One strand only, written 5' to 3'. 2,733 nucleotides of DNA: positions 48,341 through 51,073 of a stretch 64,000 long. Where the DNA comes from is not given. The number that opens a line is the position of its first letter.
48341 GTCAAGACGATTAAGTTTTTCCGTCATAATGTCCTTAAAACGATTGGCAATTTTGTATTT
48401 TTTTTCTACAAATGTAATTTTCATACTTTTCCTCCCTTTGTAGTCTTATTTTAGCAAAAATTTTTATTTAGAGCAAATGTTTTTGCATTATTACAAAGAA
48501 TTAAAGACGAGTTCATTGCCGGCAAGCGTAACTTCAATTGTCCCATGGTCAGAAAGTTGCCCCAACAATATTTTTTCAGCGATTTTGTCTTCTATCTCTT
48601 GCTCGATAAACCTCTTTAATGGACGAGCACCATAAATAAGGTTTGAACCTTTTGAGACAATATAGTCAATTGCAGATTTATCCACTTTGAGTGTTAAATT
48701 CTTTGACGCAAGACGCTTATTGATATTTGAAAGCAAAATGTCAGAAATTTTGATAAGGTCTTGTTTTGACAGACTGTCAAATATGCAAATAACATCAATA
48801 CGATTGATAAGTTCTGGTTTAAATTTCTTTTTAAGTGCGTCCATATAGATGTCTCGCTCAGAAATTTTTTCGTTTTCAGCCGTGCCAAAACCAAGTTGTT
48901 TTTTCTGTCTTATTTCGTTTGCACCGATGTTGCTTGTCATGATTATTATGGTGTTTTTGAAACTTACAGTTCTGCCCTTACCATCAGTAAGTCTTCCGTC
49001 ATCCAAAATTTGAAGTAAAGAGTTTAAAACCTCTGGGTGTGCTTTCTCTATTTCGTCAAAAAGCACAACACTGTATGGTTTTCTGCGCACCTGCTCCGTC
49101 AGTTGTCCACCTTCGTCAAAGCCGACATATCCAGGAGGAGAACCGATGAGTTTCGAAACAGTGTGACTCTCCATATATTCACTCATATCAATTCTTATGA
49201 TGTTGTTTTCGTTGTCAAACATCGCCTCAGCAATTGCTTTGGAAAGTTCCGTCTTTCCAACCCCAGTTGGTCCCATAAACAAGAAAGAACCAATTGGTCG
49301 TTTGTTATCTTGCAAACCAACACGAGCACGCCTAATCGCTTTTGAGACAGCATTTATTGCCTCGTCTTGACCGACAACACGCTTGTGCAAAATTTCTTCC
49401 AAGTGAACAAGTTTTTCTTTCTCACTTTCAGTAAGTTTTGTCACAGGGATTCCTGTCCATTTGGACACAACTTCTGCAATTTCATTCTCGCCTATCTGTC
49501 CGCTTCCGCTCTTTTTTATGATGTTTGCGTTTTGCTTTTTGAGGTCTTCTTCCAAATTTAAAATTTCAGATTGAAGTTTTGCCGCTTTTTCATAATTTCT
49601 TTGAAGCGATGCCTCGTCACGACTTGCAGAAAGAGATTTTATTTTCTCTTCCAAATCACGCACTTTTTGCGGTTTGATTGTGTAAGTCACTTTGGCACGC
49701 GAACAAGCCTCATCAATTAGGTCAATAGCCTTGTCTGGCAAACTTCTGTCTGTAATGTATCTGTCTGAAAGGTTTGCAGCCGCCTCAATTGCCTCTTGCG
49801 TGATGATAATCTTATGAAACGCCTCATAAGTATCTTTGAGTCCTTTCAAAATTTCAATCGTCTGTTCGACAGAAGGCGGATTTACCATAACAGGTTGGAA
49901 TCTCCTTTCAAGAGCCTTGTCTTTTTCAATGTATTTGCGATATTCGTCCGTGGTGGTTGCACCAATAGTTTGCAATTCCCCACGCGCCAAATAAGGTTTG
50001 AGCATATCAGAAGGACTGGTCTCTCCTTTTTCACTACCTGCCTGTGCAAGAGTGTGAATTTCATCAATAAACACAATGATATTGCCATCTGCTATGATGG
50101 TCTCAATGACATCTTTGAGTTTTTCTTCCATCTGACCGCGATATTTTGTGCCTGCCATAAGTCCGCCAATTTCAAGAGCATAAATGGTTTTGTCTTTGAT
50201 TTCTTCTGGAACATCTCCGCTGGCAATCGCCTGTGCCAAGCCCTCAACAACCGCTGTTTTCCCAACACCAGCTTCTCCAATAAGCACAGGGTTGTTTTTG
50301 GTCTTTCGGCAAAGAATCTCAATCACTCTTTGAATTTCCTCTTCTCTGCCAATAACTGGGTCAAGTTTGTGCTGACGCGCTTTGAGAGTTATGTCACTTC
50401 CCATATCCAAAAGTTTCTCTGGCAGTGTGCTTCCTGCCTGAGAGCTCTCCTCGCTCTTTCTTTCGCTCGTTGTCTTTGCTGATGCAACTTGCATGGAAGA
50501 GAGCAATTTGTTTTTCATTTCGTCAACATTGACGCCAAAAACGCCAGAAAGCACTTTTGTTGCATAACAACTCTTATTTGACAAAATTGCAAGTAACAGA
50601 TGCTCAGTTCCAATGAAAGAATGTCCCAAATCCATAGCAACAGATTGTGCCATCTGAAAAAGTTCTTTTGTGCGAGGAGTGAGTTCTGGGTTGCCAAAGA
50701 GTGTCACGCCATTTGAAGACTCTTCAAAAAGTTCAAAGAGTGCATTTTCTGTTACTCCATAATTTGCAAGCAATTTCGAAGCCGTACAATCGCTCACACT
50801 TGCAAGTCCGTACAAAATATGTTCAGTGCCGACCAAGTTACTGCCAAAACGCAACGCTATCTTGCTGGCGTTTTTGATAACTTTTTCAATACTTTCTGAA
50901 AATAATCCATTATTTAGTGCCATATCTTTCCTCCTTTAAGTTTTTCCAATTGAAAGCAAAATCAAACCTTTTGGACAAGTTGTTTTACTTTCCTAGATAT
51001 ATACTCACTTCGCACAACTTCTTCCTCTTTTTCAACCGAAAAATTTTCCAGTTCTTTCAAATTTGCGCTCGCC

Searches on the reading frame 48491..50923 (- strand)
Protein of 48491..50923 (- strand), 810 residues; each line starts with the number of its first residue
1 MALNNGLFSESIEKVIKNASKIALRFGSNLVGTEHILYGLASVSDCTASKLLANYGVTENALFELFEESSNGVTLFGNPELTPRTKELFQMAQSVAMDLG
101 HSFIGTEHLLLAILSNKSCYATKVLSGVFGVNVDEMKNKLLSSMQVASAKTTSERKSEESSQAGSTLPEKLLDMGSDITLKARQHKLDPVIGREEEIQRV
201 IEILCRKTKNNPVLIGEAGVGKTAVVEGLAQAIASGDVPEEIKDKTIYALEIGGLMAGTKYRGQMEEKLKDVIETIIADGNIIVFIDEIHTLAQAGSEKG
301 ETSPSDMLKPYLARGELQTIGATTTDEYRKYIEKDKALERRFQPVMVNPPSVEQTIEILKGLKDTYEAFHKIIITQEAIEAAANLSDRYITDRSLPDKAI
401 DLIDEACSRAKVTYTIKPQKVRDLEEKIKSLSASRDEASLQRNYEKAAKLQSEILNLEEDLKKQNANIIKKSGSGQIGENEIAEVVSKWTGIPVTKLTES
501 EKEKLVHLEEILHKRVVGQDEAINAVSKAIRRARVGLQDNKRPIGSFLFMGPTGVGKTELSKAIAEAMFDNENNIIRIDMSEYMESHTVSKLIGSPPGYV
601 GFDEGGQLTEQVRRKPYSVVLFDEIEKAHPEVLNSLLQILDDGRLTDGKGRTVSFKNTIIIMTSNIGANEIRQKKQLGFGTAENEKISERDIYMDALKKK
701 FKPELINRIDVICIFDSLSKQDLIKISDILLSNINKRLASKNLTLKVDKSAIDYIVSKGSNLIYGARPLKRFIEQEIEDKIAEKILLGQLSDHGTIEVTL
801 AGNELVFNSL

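Call 58: search_protein_families(library=pfam, proteins=[window:48491-50923:-], max_evalue=0.00001)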
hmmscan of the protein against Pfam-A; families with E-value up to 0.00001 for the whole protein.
window:48491-50923:- (810 aa): 15 families
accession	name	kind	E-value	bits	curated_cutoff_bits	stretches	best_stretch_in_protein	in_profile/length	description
PF07724.20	AAA_2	-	9.7e-72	240.8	27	1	542-712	1-166/166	AAA domain (Cdc48 subfamily)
PF17871.7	AAA_lid_9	-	1.7e-33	115.1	22.8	1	351-452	1-102/104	AAA lid domain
PF10431.15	ClpB_D2-small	-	6.7e-24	84.2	21.9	1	718-798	1-81/81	C-terminal, D2-small domain, of ClpB protein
PF00004.35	AAA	-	9.9e-24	84.7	21.2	2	213-331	2-114/131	ATPase family associated with various cellular activities (AAA)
PF07728.20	AAA_5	-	1.8e-18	67.3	22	1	547-668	2-125/139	AAA domain (dynein-related subfamily)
PF02861.25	Clp_N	-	4.2e-18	65.7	20.7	2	92-127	1-36/53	Clp amino terminal domain, pathogenicity island component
PF13191.12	AAA_16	-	7.7e-12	46.5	32.6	1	190-235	2-50/167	AAA ATPase domain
PF00158.32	Sigma54_activat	-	1.5e-10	41.5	20.2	1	545-673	23-151/168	Sigma-54 interaction domain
PF13401.12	AAA_22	-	5.2e-10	40.2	27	0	546-642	7-110/130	AAA domain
PF12775.13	AAA_7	-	6.6e-08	32.7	25.8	0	546-595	35-84/181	P-loop containing dynein motor region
PF05621.17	TniB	-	4.3e-07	30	22.4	0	236-347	75-184/189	Bacterial TniB protein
PF13173.12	AAA_14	-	8.8e-07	29.4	27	0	548-643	6-88/129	AAA domain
PF05729.18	NACHT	-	2.9e-06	27.7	26.7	0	213-241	4-32/167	NACHT domain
PF20030.5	bpMoxR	-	5.2e-06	26.1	27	0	547-665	34-145/205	MoxR domain in the MoxR-vWA-beta-propeller ternary systems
PF13604.12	AAA_30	-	9.5e-06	25.9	27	0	199-236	8-45/191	AAA domain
